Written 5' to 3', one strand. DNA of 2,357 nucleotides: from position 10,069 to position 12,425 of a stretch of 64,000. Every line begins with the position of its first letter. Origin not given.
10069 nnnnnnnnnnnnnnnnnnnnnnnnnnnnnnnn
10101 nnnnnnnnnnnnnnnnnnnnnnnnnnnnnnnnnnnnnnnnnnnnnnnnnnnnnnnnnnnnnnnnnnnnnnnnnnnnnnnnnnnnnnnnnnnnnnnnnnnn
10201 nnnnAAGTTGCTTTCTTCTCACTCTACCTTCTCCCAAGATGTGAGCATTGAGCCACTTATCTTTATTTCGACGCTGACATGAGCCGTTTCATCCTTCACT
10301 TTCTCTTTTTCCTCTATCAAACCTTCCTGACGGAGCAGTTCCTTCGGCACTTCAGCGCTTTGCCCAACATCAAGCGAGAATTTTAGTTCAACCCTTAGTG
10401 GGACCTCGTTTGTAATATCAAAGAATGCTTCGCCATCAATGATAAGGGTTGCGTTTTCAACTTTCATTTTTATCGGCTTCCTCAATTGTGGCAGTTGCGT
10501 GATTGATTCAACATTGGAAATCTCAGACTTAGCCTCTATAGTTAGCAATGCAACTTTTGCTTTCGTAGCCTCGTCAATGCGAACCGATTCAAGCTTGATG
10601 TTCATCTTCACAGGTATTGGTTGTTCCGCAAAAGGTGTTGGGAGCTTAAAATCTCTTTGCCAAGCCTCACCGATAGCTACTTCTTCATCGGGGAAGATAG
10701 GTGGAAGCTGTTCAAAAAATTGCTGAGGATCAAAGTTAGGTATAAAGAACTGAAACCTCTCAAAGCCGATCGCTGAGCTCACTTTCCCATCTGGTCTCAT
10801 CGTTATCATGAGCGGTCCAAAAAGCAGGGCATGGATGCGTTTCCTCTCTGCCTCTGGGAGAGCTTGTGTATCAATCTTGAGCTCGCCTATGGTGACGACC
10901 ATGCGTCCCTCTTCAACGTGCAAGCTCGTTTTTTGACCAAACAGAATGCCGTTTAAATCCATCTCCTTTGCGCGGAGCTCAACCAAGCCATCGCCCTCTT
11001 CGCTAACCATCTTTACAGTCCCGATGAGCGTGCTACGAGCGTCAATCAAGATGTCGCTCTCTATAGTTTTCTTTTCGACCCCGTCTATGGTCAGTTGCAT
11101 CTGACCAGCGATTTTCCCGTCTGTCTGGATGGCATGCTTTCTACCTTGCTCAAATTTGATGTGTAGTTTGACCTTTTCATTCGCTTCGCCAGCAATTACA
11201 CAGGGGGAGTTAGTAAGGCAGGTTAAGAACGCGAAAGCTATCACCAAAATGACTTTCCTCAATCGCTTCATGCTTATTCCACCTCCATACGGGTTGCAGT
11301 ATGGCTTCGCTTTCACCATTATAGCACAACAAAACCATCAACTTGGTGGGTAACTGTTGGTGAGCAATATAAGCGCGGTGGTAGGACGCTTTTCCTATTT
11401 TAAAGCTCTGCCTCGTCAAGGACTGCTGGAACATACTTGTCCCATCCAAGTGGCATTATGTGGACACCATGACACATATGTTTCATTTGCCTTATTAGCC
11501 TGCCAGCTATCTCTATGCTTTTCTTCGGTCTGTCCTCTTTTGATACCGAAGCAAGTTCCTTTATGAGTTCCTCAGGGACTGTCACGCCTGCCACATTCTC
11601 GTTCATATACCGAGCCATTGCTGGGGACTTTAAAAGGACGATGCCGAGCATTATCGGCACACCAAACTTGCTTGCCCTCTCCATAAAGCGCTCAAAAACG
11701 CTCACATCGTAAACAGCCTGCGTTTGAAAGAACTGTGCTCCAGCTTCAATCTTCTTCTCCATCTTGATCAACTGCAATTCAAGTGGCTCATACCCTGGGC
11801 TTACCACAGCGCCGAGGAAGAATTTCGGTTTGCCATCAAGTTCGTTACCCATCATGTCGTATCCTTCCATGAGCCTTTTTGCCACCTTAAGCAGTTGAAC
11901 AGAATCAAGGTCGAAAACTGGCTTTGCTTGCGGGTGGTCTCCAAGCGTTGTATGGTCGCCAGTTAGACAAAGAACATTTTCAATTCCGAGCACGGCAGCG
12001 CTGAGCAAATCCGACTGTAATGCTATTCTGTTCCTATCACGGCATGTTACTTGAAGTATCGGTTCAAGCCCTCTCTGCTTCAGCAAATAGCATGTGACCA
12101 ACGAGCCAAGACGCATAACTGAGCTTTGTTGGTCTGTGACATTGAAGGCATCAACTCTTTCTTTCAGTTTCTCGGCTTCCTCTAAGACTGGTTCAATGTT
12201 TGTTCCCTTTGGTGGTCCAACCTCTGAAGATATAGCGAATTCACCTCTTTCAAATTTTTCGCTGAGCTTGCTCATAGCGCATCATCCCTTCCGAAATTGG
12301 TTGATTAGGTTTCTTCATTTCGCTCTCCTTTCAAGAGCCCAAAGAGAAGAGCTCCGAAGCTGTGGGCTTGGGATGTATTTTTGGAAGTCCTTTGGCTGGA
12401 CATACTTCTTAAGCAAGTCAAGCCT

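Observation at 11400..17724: [NiFe]-hydrogenase embedded between fhs and metV-metF: candidate H2-dependent methylene-THF reductase module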

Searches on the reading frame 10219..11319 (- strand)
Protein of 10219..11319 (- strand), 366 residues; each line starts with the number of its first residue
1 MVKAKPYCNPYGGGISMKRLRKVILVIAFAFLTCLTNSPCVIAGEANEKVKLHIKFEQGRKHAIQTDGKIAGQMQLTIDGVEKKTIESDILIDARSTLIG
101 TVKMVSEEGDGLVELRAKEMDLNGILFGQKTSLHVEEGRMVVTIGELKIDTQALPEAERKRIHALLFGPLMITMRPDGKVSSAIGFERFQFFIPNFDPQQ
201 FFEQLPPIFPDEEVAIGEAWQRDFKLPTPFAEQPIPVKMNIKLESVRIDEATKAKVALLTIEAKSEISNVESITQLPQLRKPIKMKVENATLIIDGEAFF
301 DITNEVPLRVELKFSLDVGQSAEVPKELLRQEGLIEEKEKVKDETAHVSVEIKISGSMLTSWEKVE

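Call 3: search_protein_families(library=pfam, proteins=[window:10219-11319:-])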
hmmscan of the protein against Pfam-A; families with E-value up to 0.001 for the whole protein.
window:10219-11319:- (366 aa): 1 family
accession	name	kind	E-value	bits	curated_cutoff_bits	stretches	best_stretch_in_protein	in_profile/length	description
PF19777.4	DUF6263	-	6.1e-05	23.2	26.7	0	200-252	103-152/196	Family of unknown function (DUF6263)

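Call 4: search_protein_families(library=ncbifam, proteins=[window:10219-11319:-])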
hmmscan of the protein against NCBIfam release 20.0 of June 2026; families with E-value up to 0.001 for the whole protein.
window:10219-11319:- (366 aa): 0 families

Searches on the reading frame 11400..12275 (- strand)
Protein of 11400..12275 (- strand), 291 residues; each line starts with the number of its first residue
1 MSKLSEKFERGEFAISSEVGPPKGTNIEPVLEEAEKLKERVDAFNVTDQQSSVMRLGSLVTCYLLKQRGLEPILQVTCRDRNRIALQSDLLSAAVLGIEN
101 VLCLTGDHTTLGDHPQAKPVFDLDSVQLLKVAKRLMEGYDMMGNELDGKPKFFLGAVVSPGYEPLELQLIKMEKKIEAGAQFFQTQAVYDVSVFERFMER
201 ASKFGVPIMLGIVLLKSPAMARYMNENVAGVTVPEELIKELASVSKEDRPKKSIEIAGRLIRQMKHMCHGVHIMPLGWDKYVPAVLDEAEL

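Call 3: search_protein_families(library=pfam, proteins=[window:11400-12275:-])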
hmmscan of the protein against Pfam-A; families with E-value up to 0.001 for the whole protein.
window:11400-12275:- (291 aa): 1 family
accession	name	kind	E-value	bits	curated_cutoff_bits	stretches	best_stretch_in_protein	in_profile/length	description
PF02219.23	MTHFR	-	6.2e-40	137.8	24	1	4-288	2-285/287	Methylenetetrahydrofolate reductase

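Call 4: search_protein_families(library=ncbifam, proteins=[window:11400-12275:-])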
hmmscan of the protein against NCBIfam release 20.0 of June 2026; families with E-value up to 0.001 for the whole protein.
window:11400-12275:- (291 aa): 4 families
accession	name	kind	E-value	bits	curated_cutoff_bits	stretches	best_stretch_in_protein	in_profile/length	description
NF006396.0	PRK08645.1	equivalog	1.9e-76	257.5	453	1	2-275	312-587/611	bifunctional homocysteine S-methyltransferase/methylenetetrahydrofolate reductase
TIGR00676.1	fadh2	equivalog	1.8e-21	76.7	293.7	1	15-287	1-272/275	methylenetetrahydrofolate reductase [NAD(P)H]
TIGR00677.1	fadh2_euk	equivalog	7.5e-15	55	310.05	1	63-288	53-274/281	methylenetetrahydrofolate reductase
NF006950.0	PRK09432.1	equivalog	3.5e-09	36.3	382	1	11-253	21-251/296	methylenetetrahydrofolate reductase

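Call 24: search_solved_structures(query=window:11400-12275:-, max_evalue=0.001)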
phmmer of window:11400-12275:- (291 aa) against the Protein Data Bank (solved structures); distinct sequences matched with E-value up to 0.001: 11.
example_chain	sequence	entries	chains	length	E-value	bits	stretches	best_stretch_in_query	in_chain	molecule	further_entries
1v93_A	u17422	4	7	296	2e-11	47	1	15-276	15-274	5,10-Methylenetetrahydrofolate reductase | Methylenetetrahydrofolate reductase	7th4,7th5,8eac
3apt_A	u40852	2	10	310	2.4e-11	46.8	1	15-276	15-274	Methylenetetrahydrofolate reductase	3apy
8qa4_A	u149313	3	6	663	7.8e-08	35.3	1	48-274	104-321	Methylenetetrahydrofolate reductase (NADPH)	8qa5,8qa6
6fcx_A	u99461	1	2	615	8.4e-08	35.2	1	48-274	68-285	Methylenetetrahydrofolate reductase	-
8uy2_A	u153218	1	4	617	3.9e-07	33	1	5-253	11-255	Methylenetetrahydrofolate reductase-like protein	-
8uy1_D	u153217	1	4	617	8.2e-07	31.9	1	9-253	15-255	Methylenetetrahydrofolate reductase-like protein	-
6fnu_A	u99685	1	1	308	1.1e-05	28.3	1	65-282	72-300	Methylenetetrahydrofolate reductase 1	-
7rml_A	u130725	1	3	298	0.00017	24.3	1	10-235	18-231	5,10-methylenetetrahydrofolate reductase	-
5ume_A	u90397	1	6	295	0.00021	24.1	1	16-244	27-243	5,10-methylenetetrahydrofolate reductase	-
3fst_A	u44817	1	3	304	0.00074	22.2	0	10-234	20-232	5,10-methylenetetrahydrofolate reductase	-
1zp3_A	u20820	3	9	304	0.00098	21.8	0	10-222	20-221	5,10-methylenetetrahydrofolate reductase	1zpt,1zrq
